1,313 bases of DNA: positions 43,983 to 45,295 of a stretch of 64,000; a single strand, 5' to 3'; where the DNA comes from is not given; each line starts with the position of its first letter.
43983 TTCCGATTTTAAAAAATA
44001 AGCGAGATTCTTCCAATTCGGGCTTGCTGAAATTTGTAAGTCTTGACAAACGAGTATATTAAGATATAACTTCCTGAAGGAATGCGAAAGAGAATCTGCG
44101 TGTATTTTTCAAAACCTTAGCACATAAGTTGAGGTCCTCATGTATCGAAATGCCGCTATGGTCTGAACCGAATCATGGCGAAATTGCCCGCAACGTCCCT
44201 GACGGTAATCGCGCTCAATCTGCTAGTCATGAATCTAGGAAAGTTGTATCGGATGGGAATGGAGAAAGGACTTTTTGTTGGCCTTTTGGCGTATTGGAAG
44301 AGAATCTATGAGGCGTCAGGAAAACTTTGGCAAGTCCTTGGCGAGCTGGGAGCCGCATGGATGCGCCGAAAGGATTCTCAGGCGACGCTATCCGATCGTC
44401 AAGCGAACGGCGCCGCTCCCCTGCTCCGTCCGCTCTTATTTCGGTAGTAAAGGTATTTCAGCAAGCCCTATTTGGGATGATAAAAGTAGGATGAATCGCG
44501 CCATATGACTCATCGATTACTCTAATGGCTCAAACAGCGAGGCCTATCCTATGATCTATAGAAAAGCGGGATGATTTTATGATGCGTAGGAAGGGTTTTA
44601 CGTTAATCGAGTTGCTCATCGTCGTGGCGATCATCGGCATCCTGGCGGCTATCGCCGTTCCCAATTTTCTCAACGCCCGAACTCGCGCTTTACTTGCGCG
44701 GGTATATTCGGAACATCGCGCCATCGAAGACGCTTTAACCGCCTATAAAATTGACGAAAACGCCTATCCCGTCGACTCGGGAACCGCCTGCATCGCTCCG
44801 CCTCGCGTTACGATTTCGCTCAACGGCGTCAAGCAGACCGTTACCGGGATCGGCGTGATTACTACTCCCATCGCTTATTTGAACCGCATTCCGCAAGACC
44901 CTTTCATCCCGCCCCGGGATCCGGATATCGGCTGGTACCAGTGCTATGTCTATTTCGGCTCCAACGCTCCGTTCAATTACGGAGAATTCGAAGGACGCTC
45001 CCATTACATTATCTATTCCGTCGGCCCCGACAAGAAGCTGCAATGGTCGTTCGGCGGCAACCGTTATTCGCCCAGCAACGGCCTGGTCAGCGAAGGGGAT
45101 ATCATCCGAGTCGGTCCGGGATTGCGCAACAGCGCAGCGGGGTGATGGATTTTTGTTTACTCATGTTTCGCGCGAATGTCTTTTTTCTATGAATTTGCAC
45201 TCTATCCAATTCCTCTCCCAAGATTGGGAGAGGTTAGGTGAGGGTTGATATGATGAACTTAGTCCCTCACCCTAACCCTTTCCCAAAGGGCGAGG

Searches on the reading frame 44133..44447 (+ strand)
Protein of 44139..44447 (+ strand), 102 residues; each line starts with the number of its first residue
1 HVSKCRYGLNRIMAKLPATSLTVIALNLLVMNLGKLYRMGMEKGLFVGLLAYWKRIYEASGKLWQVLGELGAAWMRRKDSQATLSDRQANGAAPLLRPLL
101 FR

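Call 8: search_protein_families(library=pfam, proteins=[window:44175-44447:+], max_evalue=1)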
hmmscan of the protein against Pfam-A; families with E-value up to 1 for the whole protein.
window:44175-44447:+ (90 aa): 2 families
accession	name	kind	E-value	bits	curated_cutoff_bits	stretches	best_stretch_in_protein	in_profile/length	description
PF13586.12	DDE_Tnp_1_2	-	0.055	14.4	29.2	1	1-21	65-85/86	Transposase DDE domain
PF25110.1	TPR_ESP1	-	0.29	10.6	27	1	21-77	100-155/271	Separase-like, TPR repeats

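Call 12: find_homologous_proteins(query=window:44139-44447:+, max_evalue=0.01)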
Query window:44139-44447:+ (102 aa): 1 proteins with E <= 0.01 among 14 candidates.
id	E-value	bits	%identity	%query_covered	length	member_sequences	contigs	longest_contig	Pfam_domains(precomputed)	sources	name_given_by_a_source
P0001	6.1e-23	99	66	83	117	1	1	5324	-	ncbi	ncbi:MAG: hypothetical protein AB1656_05615 [Candidatus Omnitrophota bacterium]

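Call 14: find_encoding_contigs(protein=P0001, flank=5000)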
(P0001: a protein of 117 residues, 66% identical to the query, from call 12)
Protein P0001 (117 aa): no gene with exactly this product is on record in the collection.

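Call 18: find_related_loci(query=A2, collection=genome_contigs, flank=4000)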
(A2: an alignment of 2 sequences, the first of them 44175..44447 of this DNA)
Query A2 (90 aa) in genome_contigs; peptide patterns used: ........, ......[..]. (x = any residue, [..] = any of these).
51 stretches matched a pattern, but none encodes a relative of the query by tblastn (E <= 1e-3).

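Call 25: search_protein_representatives(alignment_id=A2)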
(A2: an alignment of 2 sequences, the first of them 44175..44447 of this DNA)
Query: 2 sequences, 120 profile positions. Proteins with E-value up to 0.001 (for the whole library): 4; up to 1e-10: 1; up to 1e-30: 1. The best 4 are listed.
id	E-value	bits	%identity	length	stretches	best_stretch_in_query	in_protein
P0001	6.5e-70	249.0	-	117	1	4-120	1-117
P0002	7.6e-05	39.0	-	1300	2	23-63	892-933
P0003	2.9e-04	37.2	-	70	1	1-43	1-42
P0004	3.5e-04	36.9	-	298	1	1-40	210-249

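Call 28: search_protein_families(library=pfam, proteins=[P0004, P0003, P0001], max_evalue=0.1)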
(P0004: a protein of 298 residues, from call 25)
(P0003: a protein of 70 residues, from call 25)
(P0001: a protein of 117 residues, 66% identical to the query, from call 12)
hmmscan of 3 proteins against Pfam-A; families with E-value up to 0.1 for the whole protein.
P0004 (298 aa): 2 families
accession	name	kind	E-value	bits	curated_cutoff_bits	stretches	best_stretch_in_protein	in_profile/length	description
PF13586.12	DDE_Tnp_1_2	-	2.1e-29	102.2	29.2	1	139-231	1-86/86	Transposase DDE domain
PF13751.12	DDE_Tnp_1_6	-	0.083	13.6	25.1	0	188-233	78-124/125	Transposase DDE domain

P0003 (70 aa): 0 families

P0001 (117 aa): 0 families

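Call 29: search_protein_families(library=ncbifam, proteins=[P0004, window:44133-44447:+], max_evalue=0.1)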
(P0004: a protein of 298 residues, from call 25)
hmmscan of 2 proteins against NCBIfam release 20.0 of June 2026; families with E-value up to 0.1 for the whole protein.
P0004 (298 aa): 3 families
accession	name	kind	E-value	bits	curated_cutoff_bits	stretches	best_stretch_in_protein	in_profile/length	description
NF033578.1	transpos_IS5_1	equivalog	5.8e-49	167.3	275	1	14-234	210-417/419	IS5 family transposase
NF033593.1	transpos_ISNCY_1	equivalog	3.9e-18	65.3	325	1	23-233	230-442/444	ISNCY family transposase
NF033551.1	transpos_IS1182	equivalog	9e-10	38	270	2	67-167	243-343/488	IS1182 family transposase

window:44133-44447:+ (104 aa): 1 family
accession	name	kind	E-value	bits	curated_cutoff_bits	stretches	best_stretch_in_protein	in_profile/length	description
NF033578.1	transpos_IS5_1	equivalog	0.015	14.4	275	1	5-40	383-418/419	IS5 family transposase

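Call 30: find_homologous_proteins(query=P0004, max_evalue=1e-10)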
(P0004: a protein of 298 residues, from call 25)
Query P0004 (298 aa): 6893 proteins with E <= 1e-10 among 8000 candidates; the best 120 are listed.
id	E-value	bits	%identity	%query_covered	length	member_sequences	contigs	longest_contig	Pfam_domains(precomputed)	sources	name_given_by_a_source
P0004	2.2e-198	676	100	100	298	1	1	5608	PF13586.13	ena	-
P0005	2.8e-127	442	71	96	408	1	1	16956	PF13586.13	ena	-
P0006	3.5e-104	367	70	81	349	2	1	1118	PF13586.13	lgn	-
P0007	4.1e-104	366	75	76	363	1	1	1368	PF13586.13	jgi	jgi:hypothetical protein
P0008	5.2e-99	350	69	81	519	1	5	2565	PF13586.13,PF05598.17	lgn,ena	-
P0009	3.0e-94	334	75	70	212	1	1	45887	PF13586.13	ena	-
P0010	4.3e-93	330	61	84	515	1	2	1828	PF13586.13,PF05598.17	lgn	-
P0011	8.1e-93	329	65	80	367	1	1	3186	PF13586.13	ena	-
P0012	6.5e-91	323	62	81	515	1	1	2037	PF13586.13,PF05598.17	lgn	-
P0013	1.4e-83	299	65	76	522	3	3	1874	PF13586.13,PF05598.17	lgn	-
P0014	3.1e-81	291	62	72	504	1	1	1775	PF13586.13,PF05598.17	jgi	jgi:hypothetical protein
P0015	2.7e-80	288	59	80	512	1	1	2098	PF13586.13,PF05598.17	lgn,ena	-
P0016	3.0e-80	288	60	81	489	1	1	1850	PF13586.13,PF05598.17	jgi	jgi:IS5 family transposase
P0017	4.8e-80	287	61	77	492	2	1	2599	PF13586.13,PF05598.17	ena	-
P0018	7.7e-80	287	62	76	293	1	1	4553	PF13586.13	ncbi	-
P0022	3.3e-79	285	62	77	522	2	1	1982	PF13586.13,PF05598.17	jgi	-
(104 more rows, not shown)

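Call 32: find_encoding_contigs(protein=P0007, flank=3000, max_places=4)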
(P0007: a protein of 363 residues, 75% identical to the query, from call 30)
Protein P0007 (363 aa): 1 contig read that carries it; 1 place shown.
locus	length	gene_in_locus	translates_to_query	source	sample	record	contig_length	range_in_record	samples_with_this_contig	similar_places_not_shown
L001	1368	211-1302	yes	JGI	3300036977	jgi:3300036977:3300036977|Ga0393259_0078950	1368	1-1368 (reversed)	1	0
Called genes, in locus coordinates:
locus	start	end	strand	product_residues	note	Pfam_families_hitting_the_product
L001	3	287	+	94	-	?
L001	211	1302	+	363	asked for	PF13586:DDE_Tnp_1_2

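Call 33: find_encoding_contigs(protein=P0010, flank=3000, max_places=4)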
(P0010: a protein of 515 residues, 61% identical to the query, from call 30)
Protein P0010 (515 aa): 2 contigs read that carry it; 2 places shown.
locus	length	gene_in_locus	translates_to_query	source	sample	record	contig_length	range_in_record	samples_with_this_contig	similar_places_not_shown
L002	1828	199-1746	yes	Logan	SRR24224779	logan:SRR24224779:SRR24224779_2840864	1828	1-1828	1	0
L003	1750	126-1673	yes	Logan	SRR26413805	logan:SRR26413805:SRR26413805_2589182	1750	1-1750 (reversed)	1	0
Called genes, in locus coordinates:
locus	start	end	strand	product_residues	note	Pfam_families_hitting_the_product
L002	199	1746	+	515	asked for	PF05598:DUF772, PF13586:DDE_Tnp_1_2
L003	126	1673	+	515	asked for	PF05598:DUF772, PF13586:DDE_Tnp_1_2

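Call 34: find_encoding_contigs(protein=P0012, flank=3000, max_places=4)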
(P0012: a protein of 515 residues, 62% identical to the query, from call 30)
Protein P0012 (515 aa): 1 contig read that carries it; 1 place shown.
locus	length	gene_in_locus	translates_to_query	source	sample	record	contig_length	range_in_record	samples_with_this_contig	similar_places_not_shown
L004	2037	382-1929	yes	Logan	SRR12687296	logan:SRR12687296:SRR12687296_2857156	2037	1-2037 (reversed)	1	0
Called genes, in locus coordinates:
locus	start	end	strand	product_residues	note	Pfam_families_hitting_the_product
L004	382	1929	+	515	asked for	PF05598:DUF772, PF13586:DDE_Tnp_1_2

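Call 45: find_encoding_contigs(protein=P0022, flank=1500, max_places=3)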
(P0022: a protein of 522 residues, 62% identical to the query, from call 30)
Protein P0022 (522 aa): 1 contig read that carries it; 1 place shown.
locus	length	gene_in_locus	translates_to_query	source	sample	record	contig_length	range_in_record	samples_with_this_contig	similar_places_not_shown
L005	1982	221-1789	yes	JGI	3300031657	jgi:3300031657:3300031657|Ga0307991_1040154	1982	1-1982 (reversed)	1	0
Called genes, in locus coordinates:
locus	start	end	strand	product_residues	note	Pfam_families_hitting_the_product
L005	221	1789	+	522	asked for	PF05598:DUF772, PF13586:DDE_Tnp_1_2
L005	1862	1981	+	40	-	?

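Call 46: find_encoding_contigs(protein=P0008, flank=1500, max_places=5)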
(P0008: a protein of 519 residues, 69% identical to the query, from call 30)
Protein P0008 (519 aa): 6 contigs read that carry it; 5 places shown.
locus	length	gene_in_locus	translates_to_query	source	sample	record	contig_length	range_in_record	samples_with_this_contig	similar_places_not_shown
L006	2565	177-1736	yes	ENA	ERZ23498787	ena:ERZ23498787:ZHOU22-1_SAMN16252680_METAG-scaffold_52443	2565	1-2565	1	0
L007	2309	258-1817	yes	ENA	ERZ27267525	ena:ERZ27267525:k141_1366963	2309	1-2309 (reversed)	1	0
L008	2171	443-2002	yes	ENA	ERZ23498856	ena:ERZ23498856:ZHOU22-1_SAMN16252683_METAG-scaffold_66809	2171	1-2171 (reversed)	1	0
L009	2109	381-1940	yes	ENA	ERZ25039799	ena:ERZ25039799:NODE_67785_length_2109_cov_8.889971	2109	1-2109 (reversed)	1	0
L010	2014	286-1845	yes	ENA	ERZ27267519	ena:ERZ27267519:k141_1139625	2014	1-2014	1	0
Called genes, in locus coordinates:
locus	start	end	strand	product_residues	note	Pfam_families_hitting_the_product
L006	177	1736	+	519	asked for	PF05598:DUF772, PF13586:DDE_Tnp_1_2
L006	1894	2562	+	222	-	PF01695:IstB_IS21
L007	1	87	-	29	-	?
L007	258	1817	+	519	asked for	PF05598:DUF772, PF13586:DDE_Tnp_1_2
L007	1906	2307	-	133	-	?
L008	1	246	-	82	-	?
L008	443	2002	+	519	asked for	PF05598:DUF772, PF13586:DDE_Tnp_1_2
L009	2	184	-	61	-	?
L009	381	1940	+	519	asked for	PF05598:DUF772, PF13586:DDE_Tnp_1_2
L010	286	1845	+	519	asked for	PF05598:DUF772, PF13586:DDE_Tnp_1_2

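Call 47: find_encoding_contigs(protein=P0013, flank=1500, max_places=3)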
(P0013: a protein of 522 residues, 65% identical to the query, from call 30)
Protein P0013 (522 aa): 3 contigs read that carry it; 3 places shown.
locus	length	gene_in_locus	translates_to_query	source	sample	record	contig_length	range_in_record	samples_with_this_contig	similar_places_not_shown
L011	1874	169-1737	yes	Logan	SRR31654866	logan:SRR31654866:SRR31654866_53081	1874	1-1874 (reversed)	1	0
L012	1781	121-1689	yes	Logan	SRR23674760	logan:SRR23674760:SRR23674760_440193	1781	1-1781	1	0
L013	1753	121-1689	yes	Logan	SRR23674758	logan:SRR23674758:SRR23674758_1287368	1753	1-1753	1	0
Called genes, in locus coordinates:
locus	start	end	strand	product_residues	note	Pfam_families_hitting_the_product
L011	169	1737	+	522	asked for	PF05598:DUF772, PF13586:DDE_Tnp_1_2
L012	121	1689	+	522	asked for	PF05598:DUF772, PF13586:DDE_Tnp_1_2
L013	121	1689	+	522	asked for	PF05598:DUF772, PF13586:DDE_Tnp_1_2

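Call 48: find_encoding_contigs(protein=P0005, flank=2500, max_places=2)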
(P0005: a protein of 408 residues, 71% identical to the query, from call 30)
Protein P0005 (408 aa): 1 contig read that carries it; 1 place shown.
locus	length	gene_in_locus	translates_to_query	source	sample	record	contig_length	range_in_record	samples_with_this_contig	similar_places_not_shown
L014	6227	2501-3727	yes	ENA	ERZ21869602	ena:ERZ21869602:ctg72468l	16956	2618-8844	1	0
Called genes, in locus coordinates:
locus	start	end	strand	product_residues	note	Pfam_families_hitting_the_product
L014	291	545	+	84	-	-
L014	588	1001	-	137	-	PF13683:rve_3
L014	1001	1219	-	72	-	-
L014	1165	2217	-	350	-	PF13565:HTH_32 (weak), PF13683:rve_3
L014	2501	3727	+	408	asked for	PF13586:DDE_Tnp_1_2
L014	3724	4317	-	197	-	PF13565:HTH_32 (weak)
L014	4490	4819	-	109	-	PF13560:HTH_31 (weak), PF01381:HTH_3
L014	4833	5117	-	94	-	PF05015:HigB-like_toxin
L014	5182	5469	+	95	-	-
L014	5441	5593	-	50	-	-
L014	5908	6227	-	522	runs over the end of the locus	PF13517:FG-GAP_3 (faint)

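Call 51: find_encoding_contigs(protein=window:44175-44447:+, flank=3000, max_places=10)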
Protein window:44175-44447:+ (90 aa): no gene with exactly this product is on record in the collection.

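Call 52: search_dna_similar(query=P0010, collection=plasmids, mode=protein, max_rows=15)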
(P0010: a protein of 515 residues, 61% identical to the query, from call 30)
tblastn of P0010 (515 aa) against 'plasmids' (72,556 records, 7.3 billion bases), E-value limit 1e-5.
Records with a match: 313; places in all: 472; records where one place covers at least 80% of the query: 84.
Best place of each record, by identity: <60% 313.
By first word of the organism name: Sinorhizobium 35; Lacticaseibacillus 32; Xanthomonas 28; Bradyrhizobium 24; Leptospira 19; Ralstonia 17; Roseomonas 14; Paracoccus 11; Bacillus 9; Lactiplantibacillus 8; and 60 more.
By predicted mobility (MOB-suite, as given by PLSDB): non-mobilizable 121; conjugative 106; mobilizable 86.
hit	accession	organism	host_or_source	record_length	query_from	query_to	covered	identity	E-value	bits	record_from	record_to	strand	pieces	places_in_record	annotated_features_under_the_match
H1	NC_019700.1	Oscillatoria acuminata PCC 6304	-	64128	1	497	97%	49.9%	1e-136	443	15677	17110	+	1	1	IS5 family transposase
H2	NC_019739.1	Allocoleopsis franciscana PCC 7113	-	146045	1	487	93%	50.8%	4e-118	452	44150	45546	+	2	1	IS5 family transposase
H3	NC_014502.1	Gloeothece verrucosa PCC 7822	fresh water in rice field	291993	1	511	99%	46.8%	5e-134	436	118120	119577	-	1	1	none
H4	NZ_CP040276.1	Nostoc sp. C052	Blasia pusilla,pure culture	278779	1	487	95%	48.9%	4e-137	444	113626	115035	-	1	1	IS5 family transposase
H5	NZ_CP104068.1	Alicyclobacillus fastidiosus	cell culture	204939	1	472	92%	50.2%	4e-136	441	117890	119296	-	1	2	none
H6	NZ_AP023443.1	Nostoc sp. MS1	-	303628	1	474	92%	49.5%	5e-135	438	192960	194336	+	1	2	IS5 family transposase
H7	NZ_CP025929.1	Microcystis aeruginosa NIES-2481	cell culture,freshwater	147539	1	475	92%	49.2%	4e-138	447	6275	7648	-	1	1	IS5-like element ISMae6 family transposase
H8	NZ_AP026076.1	Acaryochloris marina MBIC10699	cell culture,Ascidian, Diplosoma similis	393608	11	493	94%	48.3%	1e-135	440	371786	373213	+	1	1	IS5-like element ISAcma17 family transposase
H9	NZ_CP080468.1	Alicyclobacillus acidoterrestris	Pure culture,soil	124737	13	476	90%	49.9%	8e-133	432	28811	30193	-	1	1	IS5 family transposase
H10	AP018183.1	Nostoc carneum NIES-2107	-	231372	13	489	92%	48.6%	8e-114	437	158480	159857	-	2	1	transposase (x2)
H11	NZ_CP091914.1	Nostoc sp. UHCC 0870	cell culture,Brackish water, ...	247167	13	474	90%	49.6%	4e-133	433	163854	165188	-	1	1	IS5 family transposase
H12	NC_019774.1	Anabaena cylindrica PCC 7122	water, most likely pond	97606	1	475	86%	50.9%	7e-110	425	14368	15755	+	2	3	none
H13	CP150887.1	Aphanizomenonaceae cyanobacterium TIOX110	-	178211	54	489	85%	50.6%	1e-127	417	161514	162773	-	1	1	IS5 family transposase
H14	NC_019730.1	Oscillatoria nigro-viridis PCC 7112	-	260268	1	470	86%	49.7%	1e-50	448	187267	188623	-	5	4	none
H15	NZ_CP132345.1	Clostridium butyricum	Homo sapiens,Faeces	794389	10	476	91%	45.8%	2e-114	379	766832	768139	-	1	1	IS5 family transposase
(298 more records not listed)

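Call 53: get_annotated_region(hit=H7, flank=400)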
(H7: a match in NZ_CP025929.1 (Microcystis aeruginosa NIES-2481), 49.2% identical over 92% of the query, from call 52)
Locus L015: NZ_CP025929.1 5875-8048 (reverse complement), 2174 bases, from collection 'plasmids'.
description: Microcystis aeruginosa NIES-2481 plasmid p1, complete sequence
organism: Microcystis aeruginosa NIES-2481 (NCBI taxid 1698524)
taxonomy: Bacteria; Cyanobacteriota; Cyanophyceae; Chroococcales; Microcystaceae; Microcystis; Microcystis aeruginosa; Microcystis aeruginosa NIES-2481
host: -; source: cell culture,freshwater; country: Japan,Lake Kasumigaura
typing (MOB-suite, as given by PLSDB): non-mobilizable
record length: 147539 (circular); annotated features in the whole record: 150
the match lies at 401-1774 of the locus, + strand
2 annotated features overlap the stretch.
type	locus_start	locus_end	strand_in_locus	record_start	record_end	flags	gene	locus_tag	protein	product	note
CDS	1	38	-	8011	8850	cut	-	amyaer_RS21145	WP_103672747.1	hypothetical protein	-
CDS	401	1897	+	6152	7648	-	-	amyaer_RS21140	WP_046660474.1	IS5-like element ISMae6 family transposase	GO:0006313 - DNA transposition [Evidence IEA]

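Call 72: find_homologous_proteins(query=P0007, max_evalue=1e-40)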
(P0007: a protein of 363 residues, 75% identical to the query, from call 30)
Query P0007 (363 aa): 7859 proteins with E <= 1e-40 among 8000 candidates; the best 120 are listed.
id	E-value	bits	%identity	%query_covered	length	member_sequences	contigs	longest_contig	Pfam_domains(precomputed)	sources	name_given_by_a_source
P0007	1.2e-238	809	100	100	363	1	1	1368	PF13586.13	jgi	jgi:hypothetical protein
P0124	5.4e-156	537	70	98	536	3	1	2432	PF13586.13,PF05598.17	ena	-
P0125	8.4e-151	520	69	96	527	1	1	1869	PF13586.13,PF05598.17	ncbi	-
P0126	1.2e-149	517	73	87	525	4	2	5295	PF13586.13,PF05598.17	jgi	jgi:transposase, IS5 family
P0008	6.1e-146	504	68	93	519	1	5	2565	PF13586.13,PF05598.17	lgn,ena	-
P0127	1.2e-143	497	73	84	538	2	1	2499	PF13586.13,PF05598.17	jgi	-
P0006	3.3e-143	495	69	86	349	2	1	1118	PF13586.13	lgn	-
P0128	3.6e-143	495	72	87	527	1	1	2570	PF13586.13,PF05598.17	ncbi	-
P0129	1.1e-142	494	71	88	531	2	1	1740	PF13586.13,PF05598.17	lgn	-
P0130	3.8e-142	492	69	89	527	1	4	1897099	PF13586.13,PF05598.17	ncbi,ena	-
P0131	1.2e-141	490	71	87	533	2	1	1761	PF13586.13,PF05598.17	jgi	-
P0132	2.8e-141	489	71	86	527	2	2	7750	PF13586.13,PF05598.17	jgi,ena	-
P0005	1.3e-140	487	67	91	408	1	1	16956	PF13586.13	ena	-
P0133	2.3e-140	486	73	83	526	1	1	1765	PF13586.13,PF05598.17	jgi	jgi:transposase, IS5 family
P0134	3.1e-139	482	68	89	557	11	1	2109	PF13586.13,PF05598.17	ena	-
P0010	8.4e-137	474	67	89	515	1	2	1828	PF13586.13,PF05598.17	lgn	-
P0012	4.6e-135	469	65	90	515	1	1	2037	PF13586.13,PF05598.17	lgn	-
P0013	3.2e-114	400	59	89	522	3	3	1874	PF13586.13,PF05598.17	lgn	-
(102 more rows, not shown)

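Call 74: find_encoding_contigs(protein=P0126, flank=600, max_places=3)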
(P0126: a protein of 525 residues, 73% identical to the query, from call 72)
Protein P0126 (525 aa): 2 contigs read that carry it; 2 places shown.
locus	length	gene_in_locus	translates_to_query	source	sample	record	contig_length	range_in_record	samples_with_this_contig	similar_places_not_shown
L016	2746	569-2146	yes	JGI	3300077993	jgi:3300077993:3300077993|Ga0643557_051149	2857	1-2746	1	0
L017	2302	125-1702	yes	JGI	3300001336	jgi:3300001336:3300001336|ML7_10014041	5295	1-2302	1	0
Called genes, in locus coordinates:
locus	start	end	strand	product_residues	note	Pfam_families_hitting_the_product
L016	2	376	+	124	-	?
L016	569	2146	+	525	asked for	PF05598:DUF772, PF13586:DDE_Tnp_1_2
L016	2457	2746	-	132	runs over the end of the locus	?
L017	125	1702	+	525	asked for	PF05598:DUF772, PF13586:DDE_Tnp_1_2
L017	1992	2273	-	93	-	-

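Call 75: find_encoding_contigs(protein=P0127, flank=600, max_places=3)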
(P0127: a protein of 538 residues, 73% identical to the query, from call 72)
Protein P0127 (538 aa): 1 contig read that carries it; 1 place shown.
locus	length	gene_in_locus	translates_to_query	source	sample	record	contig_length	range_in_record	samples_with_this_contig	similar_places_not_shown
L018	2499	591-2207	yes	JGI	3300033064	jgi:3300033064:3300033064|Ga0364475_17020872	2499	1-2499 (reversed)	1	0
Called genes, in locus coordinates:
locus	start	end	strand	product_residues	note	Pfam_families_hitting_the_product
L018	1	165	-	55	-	?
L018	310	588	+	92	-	-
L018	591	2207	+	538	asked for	PF05598:DUF772, PF13586:DDE_Tnp_1_2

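Call 76: find_encoding_contigs(protein=P0124, flank=600, max_places=3)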
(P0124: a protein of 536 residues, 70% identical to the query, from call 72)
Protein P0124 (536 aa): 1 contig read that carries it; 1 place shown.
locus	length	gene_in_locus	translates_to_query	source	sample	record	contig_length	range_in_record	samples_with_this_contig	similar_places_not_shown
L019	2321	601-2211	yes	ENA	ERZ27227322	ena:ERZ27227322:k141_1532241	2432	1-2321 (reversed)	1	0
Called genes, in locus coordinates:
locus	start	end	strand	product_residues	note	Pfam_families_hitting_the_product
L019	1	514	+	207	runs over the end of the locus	?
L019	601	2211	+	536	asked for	PF05598:DUF772, PF13586:DDE_Tnp_1_2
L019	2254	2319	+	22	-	?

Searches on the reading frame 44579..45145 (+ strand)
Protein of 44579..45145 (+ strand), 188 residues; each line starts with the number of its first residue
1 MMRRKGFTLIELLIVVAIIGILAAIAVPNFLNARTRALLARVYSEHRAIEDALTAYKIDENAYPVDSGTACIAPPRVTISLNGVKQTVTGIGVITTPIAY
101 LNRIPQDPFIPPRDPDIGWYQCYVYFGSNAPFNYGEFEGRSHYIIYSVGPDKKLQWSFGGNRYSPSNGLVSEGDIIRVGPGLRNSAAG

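Call 61: search_protein_families(library=ncbifam, proteins=[window:44579-45145:+], max_evalue=0.01)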
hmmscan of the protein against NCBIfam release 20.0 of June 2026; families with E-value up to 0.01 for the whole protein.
window:44579-45145:+ (188 aa): 9 families
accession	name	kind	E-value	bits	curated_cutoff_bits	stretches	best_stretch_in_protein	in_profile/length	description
TIGR01710.1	typeII_sec_gspG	equivalog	4.9e-16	59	88.85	1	5-70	1-67/134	type II secretion system major pseudopilin GspG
NF041775.1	typeIV_PilA_Myxo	equivalog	6.9e-13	49.1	400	1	3-56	9-62/214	type IV pilin protein PilA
TIGR02532.1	IV_pilin_GFxxxE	domain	9e-10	38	16.3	1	4-27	1-24/24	prepilin-type N-terminal cleavage/methylation domain-containing protein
NF007862.0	PRK10574.1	equivalog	9.7e-10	38.7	138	1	1-84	1-85/145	prepilin peptidase-dependent pilin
NF040999.1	pilin_ComGC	equivalog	1e-08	35.2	75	1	5-64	2-61/84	competence type IV pilus major pilin ComGC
TIGR01708.2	typeII_sec_gspH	equivalog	4.5e-07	30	80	1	5-34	2-31/169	type II secretion system minor pseudopilin GspH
NF041013.1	T4P_ComGE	equivalog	0.00025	21.1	49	1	5-35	4-34/83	competence type IV pilus minor pilin ComGE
NF007800.0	PRK10506.1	equivalog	0.00034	20.5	158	1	2-42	6-46/163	prepilin peptidase-dependent protein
TIGR02596.1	TIGR02596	subfamily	0.00036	20.7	70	1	7-30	1-24/196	Verru_Chthon cassette protein D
